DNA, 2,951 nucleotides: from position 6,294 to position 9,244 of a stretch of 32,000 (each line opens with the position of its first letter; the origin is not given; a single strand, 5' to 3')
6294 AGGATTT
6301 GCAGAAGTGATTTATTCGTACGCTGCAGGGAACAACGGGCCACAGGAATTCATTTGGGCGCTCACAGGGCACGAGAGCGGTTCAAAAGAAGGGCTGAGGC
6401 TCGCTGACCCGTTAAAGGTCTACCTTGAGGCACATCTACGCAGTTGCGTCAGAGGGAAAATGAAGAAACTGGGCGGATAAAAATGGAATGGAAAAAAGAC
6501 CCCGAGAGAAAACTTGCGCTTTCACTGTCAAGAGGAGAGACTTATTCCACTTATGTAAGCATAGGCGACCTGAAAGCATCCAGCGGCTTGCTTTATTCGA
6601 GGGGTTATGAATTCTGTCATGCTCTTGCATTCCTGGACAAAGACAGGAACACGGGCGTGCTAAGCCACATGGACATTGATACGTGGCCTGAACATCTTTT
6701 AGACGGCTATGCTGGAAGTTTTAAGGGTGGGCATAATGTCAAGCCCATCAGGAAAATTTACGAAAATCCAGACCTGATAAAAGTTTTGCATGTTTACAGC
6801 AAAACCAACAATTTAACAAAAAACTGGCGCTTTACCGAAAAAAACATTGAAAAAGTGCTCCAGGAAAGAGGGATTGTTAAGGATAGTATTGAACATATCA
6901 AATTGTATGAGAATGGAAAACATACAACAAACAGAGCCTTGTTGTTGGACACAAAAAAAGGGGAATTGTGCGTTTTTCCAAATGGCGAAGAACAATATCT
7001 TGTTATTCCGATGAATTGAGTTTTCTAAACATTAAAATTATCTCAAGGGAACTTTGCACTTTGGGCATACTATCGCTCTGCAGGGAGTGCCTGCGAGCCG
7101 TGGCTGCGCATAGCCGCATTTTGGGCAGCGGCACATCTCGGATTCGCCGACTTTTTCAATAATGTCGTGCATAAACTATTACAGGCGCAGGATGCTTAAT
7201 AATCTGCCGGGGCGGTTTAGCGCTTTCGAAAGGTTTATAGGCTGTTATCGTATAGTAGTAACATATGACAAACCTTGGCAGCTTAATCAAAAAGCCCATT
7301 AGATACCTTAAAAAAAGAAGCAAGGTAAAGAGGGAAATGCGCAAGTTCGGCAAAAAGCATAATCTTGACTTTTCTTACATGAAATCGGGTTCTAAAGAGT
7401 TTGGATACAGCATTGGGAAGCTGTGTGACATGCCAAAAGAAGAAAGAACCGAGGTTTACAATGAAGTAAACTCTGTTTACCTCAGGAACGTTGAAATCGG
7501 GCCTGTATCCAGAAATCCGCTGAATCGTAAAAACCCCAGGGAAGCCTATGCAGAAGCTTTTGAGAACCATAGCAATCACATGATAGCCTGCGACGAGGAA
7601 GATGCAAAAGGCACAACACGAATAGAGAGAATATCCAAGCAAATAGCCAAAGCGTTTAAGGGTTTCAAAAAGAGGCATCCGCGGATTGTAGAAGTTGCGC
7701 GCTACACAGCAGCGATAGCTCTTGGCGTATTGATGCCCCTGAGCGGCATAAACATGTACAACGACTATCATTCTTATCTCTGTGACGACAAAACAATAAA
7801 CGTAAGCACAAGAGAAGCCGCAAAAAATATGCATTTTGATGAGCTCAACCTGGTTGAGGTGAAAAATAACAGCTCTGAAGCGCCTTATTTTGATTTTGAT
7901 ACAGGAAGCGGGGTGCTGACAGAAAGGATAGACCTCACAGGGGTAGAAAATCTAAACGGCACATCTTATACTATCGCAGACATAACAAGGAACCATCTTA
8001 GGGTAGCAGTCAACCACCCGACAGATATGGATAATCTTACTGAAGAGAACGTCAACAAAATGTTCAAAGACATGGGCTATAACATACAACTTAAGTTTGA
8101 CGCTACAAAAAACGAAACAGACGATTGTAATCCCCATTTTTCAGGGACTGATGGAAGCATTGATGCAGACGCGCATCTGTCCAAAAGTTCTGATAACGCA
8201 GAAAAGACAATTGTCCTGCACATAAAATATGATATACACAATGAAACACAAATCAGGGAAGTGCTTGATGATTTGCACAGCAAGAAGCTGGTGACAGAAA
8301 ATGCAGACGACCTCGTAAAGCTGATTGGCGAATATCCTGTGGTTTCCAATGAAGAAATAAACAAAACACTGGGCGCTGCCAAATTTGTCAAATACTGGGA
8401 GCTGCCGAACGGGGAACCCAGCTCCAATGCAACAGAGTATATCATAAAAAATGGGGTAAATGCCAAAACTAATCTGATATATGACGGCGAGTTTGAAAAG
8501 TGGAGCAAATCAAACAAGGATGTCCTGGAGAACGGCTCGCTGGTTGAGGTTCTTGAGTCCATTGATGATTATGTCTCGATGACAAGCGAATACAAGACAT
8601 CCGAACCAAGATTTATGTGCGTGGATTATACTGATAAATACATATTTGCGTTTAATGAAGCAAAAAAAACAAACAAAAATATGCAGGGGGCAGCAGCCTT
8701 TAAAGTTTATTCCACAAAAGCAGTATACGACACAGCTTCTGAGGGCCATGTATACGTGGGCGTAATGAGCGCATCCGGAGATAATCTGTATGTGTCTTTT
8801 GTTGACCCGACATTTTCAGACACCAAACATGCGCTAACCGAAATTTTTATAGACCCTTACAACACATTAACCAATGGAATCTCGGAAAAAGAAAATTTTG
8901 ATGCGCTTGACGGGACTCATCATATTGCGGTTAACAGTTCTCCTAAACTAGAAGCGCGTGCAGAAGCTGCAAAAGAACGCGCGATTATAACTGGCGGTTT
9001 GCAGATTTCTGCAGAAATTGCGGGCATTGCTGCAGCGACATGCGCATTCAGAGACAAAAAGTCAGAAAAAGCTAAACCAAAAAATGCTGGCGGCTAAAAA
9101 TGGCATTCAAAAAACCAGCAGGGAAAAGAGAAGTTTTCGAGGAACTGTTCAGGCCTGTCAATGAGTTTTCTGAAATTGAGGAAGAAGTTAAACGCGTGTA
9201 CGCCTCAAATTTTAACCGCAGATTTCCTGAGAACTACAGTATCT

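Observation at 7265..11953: Duplicated two-gene module: membrane-anchored transglutaminase-like protein plus tightly coupled small partner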

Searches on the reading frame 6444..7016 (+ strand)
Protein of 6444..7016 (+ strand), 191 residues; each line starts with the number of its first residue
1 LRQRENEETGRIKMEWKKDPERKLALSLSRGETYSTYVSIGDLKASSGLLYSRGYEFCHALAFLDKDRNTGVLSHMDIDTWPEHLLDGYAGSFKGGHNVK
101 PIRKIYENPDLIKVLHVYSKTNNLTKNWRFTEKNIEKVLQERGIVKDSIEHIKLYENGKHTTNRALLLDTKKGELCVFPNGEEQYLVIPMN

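Call 6: search_protein_families(library=pfam, proteins=[window:6444-7016:+], max_evalue=1)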
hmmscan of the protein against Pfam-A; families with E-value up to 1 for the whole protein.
window:6444-7016:+ (191 aa): 2 families
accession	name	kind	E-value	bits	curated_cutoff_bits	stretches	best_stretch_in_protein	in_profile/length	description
PF21469.2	BH1974-like_central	-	0.0091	16.7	27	1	89-119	44-74/74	BH1974-like, central domain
PF24654.2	CEP76_N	-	0.11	13.2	27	1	114-150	22-58/60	CEP76 N-terminal domain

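Call 7: search_protein_families(library=ncbifam, proteins=[window:6444-7016:+], max_evalue=1)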
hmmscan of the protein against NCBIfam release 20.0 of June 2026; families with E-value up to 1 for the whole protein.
window:6444-7016:+ (191 aa): 0 families

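Call 31: search_protein_families(library=phrogs, proteins=[window:6483-7016:+], max_evalue=0.1)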
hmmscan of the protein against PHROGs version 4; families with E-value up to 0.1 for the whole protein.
window:6483-7016:+ (178 aa): 2 families
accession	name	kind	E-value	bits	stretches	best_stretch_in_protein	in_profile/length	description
phrog_5145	-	unknown function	0.037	15.4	1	105-163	4-65/76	-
phrog_10324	-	transcription regulation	0.039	14.8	1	106-147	160-201/205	anti-repressor Ant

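Call 57: search_protein_families(library=padloc, proteins=[window:6483-7016:+], max_evalue=0.1)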
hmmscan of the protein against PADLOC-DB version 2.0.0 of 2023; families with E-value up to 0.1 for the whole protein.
window:6483-7016:+ (178 aa): 1 family
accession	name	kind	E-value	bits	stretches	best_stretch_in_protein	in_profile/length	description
PDLC01821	CARF2--CARF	-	0.0023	15.7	1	87-149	41-103/203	-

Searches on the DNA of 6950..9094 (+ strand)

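Call 120: search_rna_families(sources=[L021], threshold=evalue, max_evalue=1)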
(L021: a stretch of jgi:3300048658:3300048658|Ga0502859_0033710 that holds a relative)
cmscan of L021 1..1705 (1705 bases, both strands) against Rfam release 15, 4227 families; matches with E-value up to 1: 3.
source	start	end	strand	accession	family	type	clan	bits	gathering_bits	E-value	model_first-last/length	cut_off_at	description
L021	740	811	+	RF00005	tRNA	Gene; tRNA;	CL00001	70.7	29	5.2e-15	1-71/71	no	tRNA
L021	859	931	-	RF00530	snoMe28S-Cm2645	Gene; snRNA; snoRNA; CD-box;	CL00069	20.6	48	0.49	1-75/75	no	Small nucleolar RNA Me28S-Cm2645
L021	787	803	-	RF04351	Plastid-psbl-rps4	Cis-reg;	-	20.5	68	0.29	9-25/53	no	Plastid-psbl-rps4 3UTR RNA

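Call 121: search_rna_families(source=window, start=6950, end=7300, threshold=evalue, max_evalue=1)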
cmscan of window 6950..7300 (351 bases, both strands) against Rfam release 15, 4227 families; matches with E-value up to 1: 0.
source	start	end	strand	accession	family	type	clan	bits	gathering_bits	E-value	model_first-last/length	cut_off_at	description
